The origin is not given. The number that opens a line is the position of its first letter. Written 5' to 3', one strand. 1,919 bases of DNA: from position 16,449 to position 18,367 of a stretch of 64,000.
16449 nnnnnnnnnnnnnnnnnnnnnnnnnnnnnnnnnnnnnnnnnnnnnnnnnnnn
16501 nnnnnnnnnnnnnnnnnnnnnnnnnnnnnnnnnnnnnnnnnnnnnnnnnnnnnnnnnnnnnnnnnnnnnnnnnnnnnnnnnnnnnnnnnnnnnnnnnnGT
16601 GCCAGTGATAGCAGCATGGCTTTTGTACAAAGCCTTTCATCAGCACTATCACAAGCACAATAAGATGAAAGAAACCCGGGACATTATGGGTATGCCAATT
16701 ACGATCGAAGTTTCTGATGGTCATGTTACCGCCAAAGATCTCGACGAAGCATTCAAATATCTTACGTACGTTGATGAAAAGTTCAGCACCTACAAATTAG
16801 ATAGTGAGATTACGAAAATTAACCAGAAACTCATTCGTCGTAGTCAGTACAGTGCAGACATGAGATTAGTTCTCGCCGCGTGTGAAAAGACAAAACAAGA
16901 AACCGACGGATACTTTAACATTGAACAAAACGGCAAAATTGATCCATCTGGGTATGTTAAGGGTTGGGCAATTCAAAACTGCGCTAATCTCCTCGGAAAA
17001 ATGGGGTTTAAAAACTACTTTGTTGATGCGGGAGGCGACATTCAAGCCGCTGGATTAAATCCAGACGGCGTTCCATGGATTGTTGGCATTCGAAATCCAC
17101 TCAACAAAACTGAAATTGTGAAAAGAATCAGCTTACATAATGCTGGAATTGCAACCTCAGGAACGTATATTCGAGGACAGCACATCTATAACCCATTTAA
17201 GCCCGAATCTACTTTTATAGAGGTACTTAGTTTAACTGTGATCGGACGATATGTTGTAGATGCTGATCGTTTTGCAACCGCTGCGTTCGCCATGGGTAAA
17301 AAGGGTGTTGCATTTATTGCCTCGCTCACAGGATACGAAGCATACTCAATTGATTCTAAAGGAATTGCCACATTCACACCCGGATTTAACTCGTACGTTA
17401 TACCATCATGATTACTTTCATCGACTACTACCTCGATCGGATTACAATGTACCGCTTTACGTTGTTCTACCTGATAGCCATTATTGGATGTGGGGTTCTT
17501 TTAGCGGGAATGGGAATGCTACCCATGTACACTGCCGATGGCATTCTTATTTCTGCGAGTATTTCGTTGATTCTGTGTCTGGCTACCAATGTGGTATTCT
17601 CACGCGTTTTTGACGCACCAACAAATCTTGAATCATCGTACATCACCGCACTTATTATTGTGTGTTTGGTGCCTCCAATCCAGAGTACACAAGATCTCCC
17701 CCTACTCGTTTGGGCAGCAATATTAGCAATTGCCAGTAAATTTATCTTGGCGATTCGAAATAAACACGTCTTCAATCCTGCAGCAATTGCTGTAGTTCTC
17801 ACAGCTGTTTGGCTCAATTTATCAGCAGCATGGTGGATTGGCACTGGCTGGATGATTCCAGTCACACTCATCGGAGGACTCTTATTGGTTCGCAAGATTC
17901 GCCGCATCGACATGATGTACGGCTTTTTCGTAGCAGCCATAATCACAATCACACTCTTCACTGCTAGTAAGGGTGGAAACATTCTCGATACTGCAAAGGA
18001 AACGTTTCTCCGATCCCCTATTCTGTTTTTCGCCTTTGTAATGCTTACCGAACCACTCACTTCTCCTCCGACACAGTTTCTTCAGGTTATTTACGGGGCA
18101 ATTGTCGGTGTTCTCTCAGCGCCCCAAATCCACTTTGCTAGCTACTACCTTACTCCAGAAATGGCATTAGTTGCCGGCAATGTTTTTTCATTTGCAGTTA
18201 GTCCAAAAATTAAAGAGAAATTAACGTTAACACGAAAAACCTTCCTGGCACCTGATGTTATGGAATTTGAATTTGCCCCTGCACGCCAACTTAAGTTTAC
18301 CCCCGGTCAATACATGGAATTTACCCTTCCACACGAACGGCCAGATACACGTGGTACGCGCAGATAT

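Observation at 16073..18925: Minimal three-gene flavinylation / transmembrane electron-transfer module: exported FMN_bind protein, signal-less ApbE, and an RnfD/NqrB-like::FNR fusion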

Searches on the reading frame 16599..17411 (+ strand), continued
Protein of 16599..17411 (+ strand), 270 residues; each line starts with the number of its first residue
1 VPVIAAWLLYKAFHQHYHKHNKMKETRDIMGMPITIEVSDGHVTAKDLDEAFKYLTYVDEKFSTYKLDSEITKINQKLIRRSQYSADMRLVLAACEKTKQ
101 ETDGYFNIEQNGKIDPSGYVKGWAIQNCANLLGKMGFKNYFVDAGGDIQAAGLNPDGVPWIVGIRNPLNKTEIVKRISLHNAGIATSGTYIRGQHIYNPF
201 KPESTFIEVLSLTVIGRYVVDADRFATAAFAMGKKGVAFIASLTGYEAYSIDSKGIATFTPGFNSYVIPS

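Call 86: fold_search(model_id=the predicted structure, library=pdb)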
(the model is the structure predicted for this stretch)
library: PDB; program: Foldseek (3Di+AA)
matches with E <= 10: 166; with E <= 0.001: 41
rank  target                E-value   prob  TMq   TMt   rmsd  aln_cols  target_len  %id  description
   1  7esb                  5.7e-20  1.00  0.88  0.70   3.5       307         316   21  FmnB complexed with ATP (released 2021-11-03)
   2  7f2u_B                2.1e-19  1.00  0.88  0.69   3.4       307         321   21  FmnB complexed with ADP (released 2021-11-03)
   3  7esa                  4.9e-19  1.00  0.87  0.68   3.5       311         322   20  the complex structure of flavin transferase FmnB complexed with FAD (released 2021-11-03)
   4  6nxi                  9.7e-19  1.00  0.86  0.70   3.8       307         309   23  Flavin Transferase ApbE from Vibrio cholerae (released 2019-03-13)
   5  7esc                  1.3e-18  1.00  0.86  0.67   3.4       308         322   21  FmnB complexed with AMP (released 2021-11-03)
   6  4ig1                  9.5e-18  1.00  0.85  0.66   3.8       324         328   20  Crystal structure of Treponema pallidum TP0796 Flavin trafficking protein, Mg(II)-AMP product bound form (released 2013-02-27)
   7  5mgy_G                1.1e-17  1.00  0.81  0.68   3.5       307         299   20  Crystal structure of Pseudomonas stutzeri flavinyl transferase ApbE, apo form (released 2016-12-14)
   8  3pnd_B                1.5e-17  1.00  0.82  0.67   5.0       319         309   20  FAD binding by ApbE protein from Salmonella enterica: a new class of FAD binding proteins (released 2011-01-05)
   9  4ifw                  1.7e-17  1.00  0.85  0.66   3.9       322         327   20  Crystal structure of Treponema pallidum TP0796 Flavin trafficking protein, ADP inhibited form (released 2013-02-27)
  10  4xdt                  1.9e-17  1.00  0.85  0.65   3.6       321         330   21  Crystal structure of Treponema pallidum TP0796 Flavin trafficking protein, a bifunctional FMN transferase/FAD pyrophosph (released 2015-10-14)
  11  4xdr                  1.9e-17  1.00  0.84  0.65   4.0       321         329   20  Crystal structure of Treponema pallidum TP0796 Flavin trafficking protein, a bifunctional FMN transferase/FAD pyrophosph (released 2015-10-14)
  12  5mgy_A                2.2e-17  1.00  0.83  0.68   3.6       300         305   22  Crystal structure of Pseudomonas stutzeri flavinyl transferase ApbE, apo form (released 2016-12-14)
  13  5mgy_D                2.5e-17  1.00  0.81  0.67   4.4       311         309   20  Crystal structure of Pseudomonas stutzeri flavinyl transferase ApbE, apo form (released 2016-12-14)
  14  4ifu                  3.2e-17  1.00  0.86  0.66   3.5       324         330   20  Crystal structure of Treponema pallidum TP0796 Flavin trafficking protein, apo form (released 2013-02-27)
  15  5mgy_B                3.2e-17  1.00  0.83  0.68   3.5       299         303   22  Crystal structure of Pseudomonas stutzeri flavinyl transferase ApbE, apo form (released 2016-12-14)
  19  6nxj_B                3.9e-17  1.00  0.83  0.71   3.5       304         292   23  Flavin Transferase ApbE from Vibrio cholerae, H257G mutant (released 2019-03-13)
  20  6nxj_A                5.0e-17  1.00  0.83  0.68   4.0       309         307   22  Flavin Transferase ApbE from Vibrio cholerae, H257G mutant (released 2019-03-13)
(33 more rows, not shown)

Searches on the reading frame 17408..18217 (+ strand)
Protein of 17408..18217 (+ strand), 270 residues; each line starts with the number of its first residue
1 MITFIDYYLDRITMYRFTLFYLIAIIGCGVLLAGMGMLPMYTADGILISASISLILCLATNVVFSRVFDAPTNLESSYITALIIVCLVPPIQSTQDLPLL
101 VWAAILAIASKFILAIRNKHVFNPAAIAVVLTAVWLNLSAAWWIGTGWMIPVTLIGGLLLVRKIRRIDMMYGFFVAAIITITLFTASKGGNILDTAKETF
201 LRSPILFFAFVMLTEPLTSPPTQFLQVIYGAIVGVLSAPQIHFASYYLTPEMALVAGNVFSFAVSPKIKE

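Call 38: search_solved_structures(query=A1, max_evalue=1, show_alignments=3)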
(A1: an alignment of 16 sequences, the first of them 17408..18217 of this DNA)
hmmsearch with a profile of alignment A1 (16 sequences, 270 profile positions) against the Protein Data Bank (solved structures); distinct sequences matched with E-value up to 1: 4.
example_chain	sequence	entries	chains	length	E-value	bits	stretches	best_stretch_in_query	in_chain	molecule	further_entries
8ahx_D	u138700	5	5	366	0.0021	20.8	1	151-249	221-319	Ion-translocating oxidoreductase complex subunit D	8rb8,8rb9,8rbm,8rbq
9ud3_B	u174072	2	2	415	0.051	16.2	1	143-260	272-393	Na(+)-translocating NADH-quinone reductase subunit B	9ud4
7xk3_B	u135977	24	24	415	0.051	16.2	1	143-260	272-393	Na(+)-translocating NADH-quinone reductase subunit B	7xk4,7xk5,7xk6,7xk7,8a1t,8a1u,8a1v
5eik_A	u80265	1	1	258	0.19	14.3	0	184-236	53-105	Uncharacterized protein Y57A10A.28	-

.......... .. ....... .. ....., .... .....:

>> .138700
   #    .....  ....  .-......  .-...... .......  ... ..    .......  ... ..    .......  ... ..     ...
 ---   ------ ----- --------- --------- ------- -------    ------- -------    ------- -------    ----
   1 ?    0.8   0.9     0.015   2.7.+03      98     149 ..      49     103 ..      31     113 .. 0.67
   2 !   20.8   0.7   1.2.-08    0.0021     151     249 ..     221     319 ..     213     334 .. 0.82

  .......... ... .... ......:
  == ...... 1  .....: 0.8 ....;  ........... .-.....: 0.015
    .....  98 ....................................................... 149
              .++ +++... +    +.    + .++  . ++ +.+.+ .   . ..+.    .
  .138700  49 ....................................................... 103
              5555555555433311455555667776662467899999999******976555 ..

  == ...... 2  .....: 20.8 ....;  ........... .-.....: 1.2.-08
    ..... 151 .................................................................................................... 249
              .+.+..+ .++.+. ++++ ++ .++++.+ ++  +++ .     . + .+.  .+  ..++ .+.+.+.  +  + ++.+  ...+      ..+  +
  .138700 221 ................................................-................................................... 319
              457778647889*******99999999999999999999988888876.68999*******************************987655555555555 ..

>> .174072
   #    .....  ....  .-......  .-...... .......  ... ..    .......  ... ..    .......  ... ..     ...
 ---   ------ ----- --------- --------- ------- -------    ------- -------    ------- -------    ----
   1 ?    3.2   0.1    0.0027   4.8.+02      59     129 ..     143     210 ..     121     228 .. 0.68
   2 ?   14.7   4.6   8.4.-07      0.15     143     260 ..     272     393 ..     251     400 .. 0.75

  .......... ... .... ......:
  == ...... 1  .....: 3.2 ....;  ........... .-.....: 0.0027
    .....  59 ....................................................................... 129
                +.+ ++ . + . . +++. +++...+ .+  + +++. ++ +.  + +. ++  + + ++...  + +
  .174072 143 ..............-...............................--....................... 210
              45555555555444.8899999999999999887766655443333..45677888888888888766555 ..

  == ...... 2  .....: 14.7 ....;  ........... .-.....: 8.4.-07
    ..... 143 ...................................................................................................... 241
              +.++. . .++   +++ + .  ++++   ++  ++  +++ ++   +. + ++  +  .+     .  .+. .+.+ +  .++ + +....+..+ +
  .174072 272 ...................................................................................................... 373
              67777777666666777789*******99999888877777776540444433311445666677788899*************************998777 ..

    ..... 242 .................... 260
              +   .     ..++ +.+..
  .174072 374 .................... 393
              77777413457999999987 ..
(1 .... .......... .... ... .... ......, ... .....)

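Call 63: search_protein_representatives(protein=window:17408-18217:+)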
Query: 270 residues. Proteins with E-value up to 0.001 (for the whole library): 1635; up to 1e-10: 802; up to 1e-30: 343. The best 150 are listed.
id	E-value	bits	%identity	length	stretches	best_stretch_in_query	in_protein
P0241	5.6e-78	278.5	52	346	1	3-269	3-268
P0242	2.4e-77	276.4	53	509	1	1-267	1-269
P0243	2.0e-75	270.1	49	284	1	1-267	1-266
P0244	5.3e-70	252.4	49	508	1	3-267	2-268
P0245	2.5e-69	250.2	48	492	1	1-269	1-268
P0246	5.1e-68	245.9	44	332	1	1-269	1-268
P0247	3.2e-65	236.7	44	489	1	3-267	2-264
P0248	1.5e-63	231.2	46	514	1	2-268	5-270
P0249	2.3e-63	230.6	42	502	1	2-267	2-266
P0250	1.5e-61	224.7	48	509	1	4-269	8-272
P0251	1.5e-61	224.6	45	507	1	1-268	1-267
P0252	3.7e-61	223.4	44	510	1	5-267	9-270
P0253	1.2e-60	221.8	42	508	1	3-268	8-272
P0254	1.0e-59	218.6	44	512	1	5-262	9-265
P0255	1.0e-59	218.6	44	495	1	2-269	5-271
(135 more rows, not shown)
